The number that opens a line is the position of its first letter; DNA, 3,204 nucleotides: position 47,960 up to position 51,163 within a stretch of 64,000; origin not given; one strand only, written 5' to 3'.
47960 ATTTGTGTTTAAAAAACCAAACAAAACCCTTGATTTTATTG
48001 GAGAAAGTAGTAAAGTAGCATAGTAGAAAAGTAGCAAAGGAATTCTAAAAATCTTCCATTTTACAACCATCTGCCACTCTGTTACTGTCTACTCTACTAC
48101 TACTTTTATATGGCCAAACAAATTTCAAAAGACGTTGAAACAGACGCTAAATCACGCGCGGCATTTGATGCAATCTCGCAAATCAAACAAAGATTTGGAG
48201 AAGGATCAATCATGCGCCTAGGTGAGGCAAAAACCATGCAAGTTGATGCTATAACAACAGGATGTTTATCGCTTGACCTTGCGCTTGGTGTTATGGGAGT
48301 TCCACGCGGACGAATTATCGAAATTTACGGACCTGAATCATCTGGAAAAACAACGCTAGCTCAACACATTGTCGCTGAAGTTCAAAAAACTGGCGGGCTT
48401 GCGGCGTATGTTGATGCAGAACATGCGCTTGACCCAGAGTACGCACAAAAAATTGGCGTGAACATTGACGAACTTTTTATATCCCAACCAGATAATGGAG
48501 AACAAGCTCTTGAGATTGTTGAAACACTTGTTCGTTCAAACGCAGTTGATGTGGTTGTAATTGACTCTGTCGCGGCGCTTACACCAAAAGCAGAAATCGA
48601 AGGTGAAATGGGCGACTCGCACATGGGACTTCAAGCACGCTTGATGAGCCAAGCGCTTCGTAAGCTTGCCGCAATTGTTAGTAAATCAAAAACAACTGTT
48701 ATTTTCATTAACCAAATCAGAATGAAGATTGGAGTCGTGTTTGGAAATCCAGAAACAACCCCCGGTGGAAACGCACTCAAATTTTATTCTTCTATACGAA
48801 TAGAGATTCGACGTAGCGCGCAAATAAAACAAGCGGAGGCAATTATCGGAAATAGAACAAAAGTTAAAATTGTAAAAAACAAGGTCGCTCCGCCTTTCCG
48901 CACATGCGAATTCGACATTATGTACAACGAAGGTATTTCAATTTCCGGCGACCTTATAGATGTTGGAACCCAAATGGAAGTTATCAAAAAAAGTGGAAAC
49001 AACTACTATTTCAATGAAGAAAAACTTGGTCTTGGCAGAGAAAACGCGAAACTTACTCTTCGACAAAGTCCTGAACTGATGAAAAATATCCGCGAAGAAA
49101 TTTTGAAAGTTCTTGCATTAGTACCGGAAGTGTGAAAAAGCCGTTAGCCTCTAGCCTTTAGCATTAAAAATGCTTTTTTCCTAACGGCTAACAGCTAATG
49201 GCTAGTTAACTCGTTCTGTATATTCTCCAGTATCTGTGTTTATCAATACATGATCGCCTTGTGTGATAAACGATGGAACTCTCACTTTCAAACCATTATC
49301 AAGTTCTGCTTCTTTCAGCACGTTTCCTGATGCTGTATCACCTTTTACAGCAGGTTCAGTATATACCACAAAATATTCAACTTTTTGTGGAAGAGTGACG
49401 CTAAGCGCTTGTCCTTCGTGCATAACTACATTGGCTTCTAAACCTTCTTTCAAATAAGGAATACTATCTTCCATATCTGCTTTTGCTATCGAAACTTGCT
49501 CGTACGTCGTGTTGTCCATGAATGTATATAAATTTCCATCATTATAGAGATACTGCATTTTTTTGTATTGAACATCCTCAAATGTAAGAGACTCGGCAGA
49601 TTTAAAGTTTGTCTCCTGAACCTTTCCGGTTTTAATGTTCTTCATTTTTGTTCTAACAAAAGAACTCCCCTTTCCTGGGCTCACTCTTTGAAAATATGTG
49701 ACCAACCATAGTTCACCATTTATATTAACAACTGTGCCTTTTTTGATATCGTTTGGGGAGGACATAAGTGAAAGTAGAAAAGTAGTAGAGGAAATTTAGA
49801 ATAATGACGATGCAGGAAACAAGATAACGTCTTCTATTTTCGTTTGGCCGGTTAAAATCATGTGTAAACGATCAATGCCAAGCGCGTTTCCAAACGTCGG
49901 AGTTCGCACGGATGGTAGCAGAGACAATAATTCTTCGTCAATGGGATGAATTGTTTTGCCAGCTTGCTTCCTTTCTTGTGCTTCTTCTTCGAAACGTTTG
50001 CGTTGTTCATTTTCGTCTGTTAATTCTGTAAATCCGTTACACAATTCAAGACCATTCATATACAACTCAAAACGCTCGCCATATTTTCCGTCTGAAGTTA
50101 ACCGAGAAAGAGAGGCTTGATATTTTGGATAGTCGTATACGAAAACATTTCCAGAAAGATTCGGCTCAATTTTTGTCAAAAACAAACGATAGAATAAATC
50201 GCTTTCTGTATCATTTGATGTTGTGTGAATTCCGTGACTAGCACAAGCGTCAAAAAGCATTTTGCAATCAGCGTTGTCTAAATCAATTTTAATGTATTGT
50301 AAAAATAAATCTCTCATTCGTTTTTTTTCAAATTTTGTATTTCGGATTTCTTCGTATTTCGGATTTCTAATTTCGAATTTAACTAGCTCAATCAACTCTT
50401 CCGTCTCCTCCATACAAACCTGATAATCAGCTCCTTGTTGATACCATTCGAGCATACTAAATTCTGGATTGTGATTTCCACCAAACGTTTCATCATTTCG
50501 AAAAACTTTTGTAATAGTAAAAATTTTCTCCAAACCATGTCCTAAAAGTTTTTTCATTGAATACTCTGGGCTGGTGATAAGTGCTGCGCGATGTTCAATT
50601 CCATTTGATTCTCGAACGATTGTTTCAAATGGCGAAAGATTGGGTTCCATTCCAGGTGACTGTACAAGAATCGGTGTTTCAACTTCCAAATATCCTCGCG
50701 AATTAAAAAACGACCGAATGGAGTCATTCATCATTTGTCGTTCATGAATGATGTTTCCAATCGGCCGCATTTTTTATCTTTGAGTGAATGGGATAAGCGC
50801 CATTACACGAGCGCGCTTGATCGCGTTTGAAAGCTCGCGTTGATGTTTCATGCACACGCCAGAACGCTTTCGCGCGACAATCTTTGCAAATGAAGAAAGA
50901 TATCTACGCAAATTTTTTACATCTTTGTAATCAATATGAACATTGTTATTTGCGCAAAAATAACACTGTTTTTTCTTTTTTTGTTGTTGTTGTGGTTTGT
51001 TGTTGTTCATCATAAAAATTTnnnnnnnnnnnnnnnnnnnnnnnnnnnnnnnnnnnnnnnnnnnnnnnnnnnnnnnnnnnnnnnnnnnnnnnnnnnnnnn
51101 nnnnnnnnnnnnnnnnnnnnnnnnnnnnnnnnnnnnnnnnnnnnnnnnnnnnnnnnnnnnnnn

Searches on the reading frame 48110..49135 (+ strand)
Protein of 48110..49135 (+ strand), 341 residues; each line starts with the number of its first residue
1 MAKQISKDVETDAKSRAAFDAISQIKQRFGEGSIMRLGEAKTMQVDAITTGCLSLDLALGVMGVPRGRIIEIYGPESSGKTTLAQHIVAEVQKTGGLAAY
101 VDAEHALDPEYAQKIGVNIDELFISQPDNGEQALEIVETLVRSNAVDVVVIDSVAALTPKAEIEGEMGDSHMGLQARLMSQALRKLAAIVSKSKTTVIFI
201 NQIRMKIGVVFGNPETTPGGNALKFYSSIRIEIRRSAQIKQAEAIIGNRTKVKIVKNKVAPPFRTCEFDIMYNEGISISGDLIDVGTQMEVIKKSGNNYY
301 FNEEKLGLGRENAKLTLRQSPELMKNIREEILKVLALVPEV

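Call 11: search_protein_families(library=ncbifam, proteins=[window:48110-49135:+])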
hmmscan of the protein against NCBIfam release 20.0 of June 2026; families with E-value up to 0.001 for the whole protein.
window:48110-49135:+ (341 aa): 20 families
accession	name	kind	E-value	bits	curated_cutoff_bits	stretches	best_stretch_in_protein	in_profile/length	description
TIGR02012.1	tigrfam_recA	equivalog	7e-161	534.9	325.3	1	14-331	2-319/321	recombinase RecA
NF007072.0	PRK09519.1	equivalog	4.8e-118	395.6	1024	2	13-259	6-252/790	intein-containing recombinase RecA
NF003301.0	PRK04301.1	equivalog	6.1e-18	65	259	1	40-240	75-288/316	DNA repair and recombination protein RadA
TIGR02237.1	recomb_radB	equivalog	8e-17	61.8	172.4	1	63-242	8-184/210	DNA repair and recombination protein RadB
TIGR02236.1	recomb_radA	equivalog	3.1e-14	53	361.15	1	40-240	70-284/311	DNA repair and recombination protein RadA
NF006861.0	PRK09361.1-1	equivalog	9.8e-12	44.9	278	1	46-235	3-196/235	DNA repair and recombination protein RadB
TIGR02238.1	recomb_DMC1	equivalog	7.8e-10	38.4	447.7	1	40-236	70-282/314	meiotic recombinase Dmc1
NF033429.2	ImuA_translesion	equivalog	1.2e-09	38.4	150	1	40-150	8-119/181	translesion DNA synthesis-associated protein ImuA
TIGR02239.1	recomb_RAD51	equivalog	3.1e-09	36.4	478.05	1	43-236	73-282/316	DNA repair protein RAD51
NF004723.0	PRK06067.1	subfamily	4.8e-06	26.3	194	0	42-106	10-73/243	flagellar accessory protein FlaH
NF058630.1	repair_Rv3395c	exception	2e-05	24.4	65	1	63-160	6-94/153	DnaE2-dependent mutagenesis accessory factor ImuA'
NF004469.0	PRK05800.1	equivalog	2.4e-05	24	161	1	70-201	5-123/173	bifunctional adenosylcobinamide kinase/adenosylcobinamide-phosphate guanylyltransferase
TIGR00416.1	sms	equivalog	3.1e-05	22.9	403.05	1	33-187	61-208/454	DNA repair protein RadA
NF010170.0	PRK13651.1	equivalog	3.7e-05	22.8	432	1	64-212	30-112/308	cobalt transporter ATP-binding subunit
TIGR04520.1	ECF_ATPase_1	equivalog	4.5e-05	23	315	0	64-129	25-88/269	energy-coupling factor transporter ATPase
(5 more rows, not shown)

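Call 17: find_encoding_contigs(protein=window:48110-49135:+, flank=10000, max_places=10)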
Protein window:48110-49135:+ (341 aa): 1 contig read that carries it; 1 place shown.
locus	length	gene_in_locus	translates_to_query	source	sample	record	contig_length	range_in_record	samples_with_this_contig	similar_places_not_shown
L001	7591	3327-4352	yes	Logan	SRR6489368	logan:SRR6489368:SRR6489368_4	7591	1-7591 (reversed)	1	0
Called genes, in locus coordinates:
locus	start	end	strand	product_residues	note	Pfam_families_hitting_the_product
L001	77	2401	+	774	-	PF13491:FtsK_4TM, PF17854:FtsK_alpha, PF01580:FtsK_SpoIIIE, PF09397:FtsK_gamma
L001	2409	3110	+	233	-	PF12844:HTH_19 (weak), PF13413:HTH_25, PF09136:Glucodextran_B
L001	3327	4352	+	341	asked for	PF00154:RecA_N, PF08423:Rad51, PF06745:ATPase (faint), PF01637:ATPase_2 (weak), PF13481:AAA_25 (faint), PF27531:MT3502_N (weak), PF02283:CobU (weak), PF21096:RecA_C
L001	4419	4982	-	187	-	PF08207:EFP_N, PF01132:EFP, PF09285:Elong-fact-P_C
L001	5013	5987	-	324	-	PF00152:tRNA-synt_2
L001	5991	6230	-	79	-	PF01084:Ribosomal_S18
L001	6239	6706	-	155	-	PF00436:SSB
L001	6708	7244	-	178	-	PF01250:Ribosomal_S6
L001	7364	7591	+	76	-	?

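Call 18: find_related_loci(query=window:48110-49135:+, collection=genome_contigs, flank=6000)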
Query window:48110-49135:+ (341 aa) in genome_contigs; peptide patterns used: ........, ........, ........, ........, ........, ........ (x = any residue, [..] = any of these).
599 stretches matched a pattern (row limit reached: there are more); 599 encode a relative of the query (tblastn E <= 1e-3); the best 80 are kept; 80 distinct loci.
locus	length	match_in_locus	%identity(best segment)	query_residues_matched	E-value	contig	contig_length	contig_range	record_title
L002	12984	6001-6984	75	6-333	6e-166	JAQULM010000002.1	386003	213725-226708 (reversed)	MAG: Patescibacteria group bacterium isolate STD1_130 NODE_35_length_386003_cov_7.042643_Sandtown_D1, whole genome shotg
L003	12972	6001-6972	74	12-335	1e-165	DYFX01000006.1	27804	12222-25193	MAG TPA_asm: Candidatus Paceibacter sp. isolate BE2011_4_66_9 Afr_mines_BE2011_547_length_27804_cov_3_488846, whole geno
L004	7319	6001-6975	70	6-332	9e-158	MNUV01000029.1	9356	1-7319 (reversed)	MAG: Candidatus Falkowbacteria bacterium CG1_02_41_21 cg1_0.2_scaffold_7511_c, whole genome shotgun sequence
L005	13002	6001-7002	68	3-330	4e-153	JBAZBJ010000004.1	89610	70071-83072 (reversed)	MAG: Parcubacteria group bacterium isolate SO_2017_GW1_11 NODE_1600_length_89610_cov_1.582390_OW334_2017, whole genome s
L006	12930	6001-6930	71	24-333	7e-153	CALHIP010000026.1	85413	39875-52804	MAG: uncultured Patescibacteria group bacterium isolate S1_Bin_Bin_48_sub_1 genome assembly, contig: c_000000329090, who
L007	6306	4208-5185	73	10-335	1e-148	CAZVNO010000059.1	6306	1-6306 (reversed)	MAG TPA_asm: uncultured Gammaproteobacteria bacterium isolate SRP286056_co3_9 genome assembly, contig: NODE_17108_length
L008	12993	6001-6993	66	4-335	4e-148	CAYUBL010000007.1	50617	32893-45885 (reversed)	MAG TPA_asm: uncultured Candidatus Saccharibacteria bacterium isolate SRP170004_co1_552 genome assembly, contig: NODE_80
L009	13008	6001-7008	65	1-331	8e-147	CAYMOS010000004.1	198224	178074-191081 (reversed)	MAG TPA_asm: uncultured Candidatus Saccharibacteria bacterium isolate SRP199154_co1_50 genome assembly, contig: NODE_17_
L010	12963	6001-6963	66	21-341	3e-146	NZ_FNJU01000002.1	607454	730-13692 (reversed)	Litchfieldia salsa strain IBRC-M10078, whole genome shotgun sequence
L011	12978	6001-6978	65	10-336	3e-146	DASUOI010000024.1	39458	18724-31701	MAG TPA_asm: Candidatus Saccharimonadales bacterium isolate SMAG_U1624 k141_157688, whole genome shotgun sequence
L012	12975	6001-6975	68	14-337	1e-145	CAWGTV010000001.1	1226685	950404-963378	MAG: uncultured delta proteobacterium isolate MFD09779.bin.1.259 genome assembly, contig: contig_12750, whole genome sho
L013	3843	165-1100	71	22-333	2e-149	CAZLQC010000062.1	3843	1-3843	MAG TPA_asm: uncultured Bdellovibrionales bacterium isolate SRP286056_co1_457 genome assembly, contig: NODE_37483_length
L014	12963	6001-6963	66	10-331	8e-145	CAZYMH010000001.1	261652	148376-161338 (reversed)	MAG TPA_asm: uncultured Candidatus Saccharibacteria bacterium isolate SRP300315_co1_59 genome assembly, contig: NODE_9_l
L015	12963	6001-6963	67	12-331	1e-144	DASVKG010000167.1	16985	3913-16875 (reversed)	MAG TPA_asm: Anaerolineales bacterium isolate SMAG_U3040 k141_143042, whole genome shotgun sequence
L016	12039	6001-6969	64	12-332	4e-144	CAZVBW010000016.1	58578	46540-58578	MAG TPA_asm: uncultured Phycisphaeraceae bacterium isolate SRP063590_co1_115 genome assembly, contig: NODE_493_length_58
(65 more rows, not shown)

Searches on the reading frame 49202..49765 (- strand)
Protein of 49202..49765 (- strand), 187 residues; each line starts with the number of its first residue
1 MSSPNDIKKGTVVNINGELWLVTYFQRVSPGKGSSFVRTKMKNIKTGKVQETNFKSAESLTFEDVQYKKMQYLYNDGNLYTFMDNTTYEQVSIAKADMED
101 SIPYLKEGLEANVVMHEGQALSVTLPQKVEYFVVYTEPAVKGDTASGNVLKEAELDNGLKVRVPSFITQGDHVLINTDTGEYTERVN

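Call 11: search_protein_families(library=ncbifam, proteins=[window:49202-49765:-])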
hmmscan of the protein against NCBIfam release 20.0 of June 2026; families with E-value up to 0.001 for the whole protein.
window:49202-49765:- (187 aa): 7 families
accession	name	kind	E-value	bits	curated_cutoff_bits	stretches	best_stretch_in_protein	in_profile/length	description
NF001810.0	PRK00529.1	subfamily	3.2e-69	232.3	161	1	2-187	3-187/187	elongation factor P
TIGR00038.1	efp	equivalog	6.1e-68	228.1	185.8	1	4-186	3-184/184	elongation factor P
NF003392.1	PRK04542.1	equivalog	2e-41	142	216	1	5-185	4-186/187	elongation factor P-like protein EfpL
TIGR02178.1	yeiP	equivalog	1e-37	130.1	264.05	1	5-185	3-185/186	elongation factor P-like protein YeiP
NF009090.0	PRK12426.1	equivalog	2e-34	118.9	226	1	3-186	3-185/185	elongation factor P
NF011175.0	PRK14578.1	equivalog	2.8e-33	114.9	301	1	1-185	1-186/187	elongation factor P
NF003076.0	PRK03999.1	equivalog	5.7e-05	22.8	138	1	6-119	10-122/129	translation initiation factor IF-5A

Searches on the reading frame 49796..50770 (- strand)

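Call 11: search_protein_families(library=ncbifam, proteins=[window:49796-50770:-])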
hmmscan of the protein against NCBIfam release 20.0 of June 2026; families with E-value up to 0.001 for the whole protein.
window:49796-50770:- (324 aa): 17 families
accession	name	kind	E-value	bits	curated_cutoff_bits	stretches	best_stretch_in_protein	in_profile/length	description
TIGR00462.1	genX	equivalog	3.8e-94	315.5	286.9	1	9-318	2-304/304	EF-P lysine aminoacylase EpmA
NF006828.0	PRK09350.1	equivalog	6e-84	282.1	264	1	8-320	16-322/325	elongation factor P--(R)-beta-lysine ligase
NF001756.1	PRK00484.1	subfamily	9.7e-67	225.7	468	1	7-320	168-484/488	lysine--tRNA ligase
TIGR00499.1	lysS_bact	equivalog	2.1e-57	194.9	427.6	1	9-320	173-491/496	lysine--tRNA ligase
NF002821.0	PRK02983.1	equivalog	4.9e-45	153.9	742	1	7-320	777-1097/1102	bifunctional lysylphosphatidylglycerol synthetase/lysine--tRNA ligase LysX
NF009101.0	PRK12445.1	subfamily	4.1e-38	131.2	1026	1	13-320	189-500/505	lysine--tRNA ligase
TIGR00459.1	aspS_bact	equivalog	7.4e-19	67.5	373.85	2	7-137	138-263/586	aspartate--tRNA ligase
NF001750.0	PRK00476.1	equivalog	1.9e-18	66.1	443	2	228-321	471-560/590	aspartate--tRNA ligase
NF003483.0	PRK05159.1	equivalog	3.5e-16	59.1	353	1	11-319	140-430/438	aspartate--tRNA(Asn) ligase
TIGR00458.1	aspS_nondisc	equivalog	9.7e-15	54.5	368.4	1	7-320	132-421/428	aspartate--tRNA(Asn) ligase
NF003037.0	PRK03932.1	equivalog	8.1e-13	48.1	414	1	5-168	130-297/451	asparagine--tRNA ligase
NF009460.0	PRK12820.1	equivalog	4.8e-12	44.8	1379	1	10-128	175-288/723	bifunctional aspartyl-tRNA synthetase/aspartyl/glutamyl-tRNA amidotransferase subunit C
TIGR00457.1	asnS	equivalog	5.5e-11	41.9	342.6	1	5-320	133-448/455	asparagine--tRNA ligase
NF005052.0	PRK06462.1-1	equivalog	8.2e-09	35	368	1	11-312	52-337/353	asparagine synthetase A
TIGR02367.1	PylS_Cterm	equivalog_domain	9.7e-07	28.4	178.15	1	14-130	31-153/242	pyrrolysine--tRNA(Pyl) ligase large subunit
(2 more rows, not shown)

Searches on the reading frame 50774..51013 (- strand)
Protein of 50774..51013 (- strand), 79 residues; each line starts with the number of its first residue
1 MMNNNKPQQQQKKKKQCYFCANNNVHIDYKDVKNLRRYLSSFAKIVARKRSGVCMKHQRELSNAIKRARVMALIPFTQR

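Call 11: search_protein_families(library=ncbifam, proteins=[window:50774-51013:-])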
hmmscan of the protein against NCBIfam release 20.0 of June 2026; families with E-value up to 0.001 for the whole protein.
window:50774-51013:- (79 aa): 1 family
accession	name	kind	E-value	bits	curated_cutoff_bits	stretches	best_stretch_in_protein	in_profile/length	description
TIGR00165.1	S18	equivalog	2.3e-26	91.8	38.75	1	11-78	2-69/70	30S ribosomal protein S18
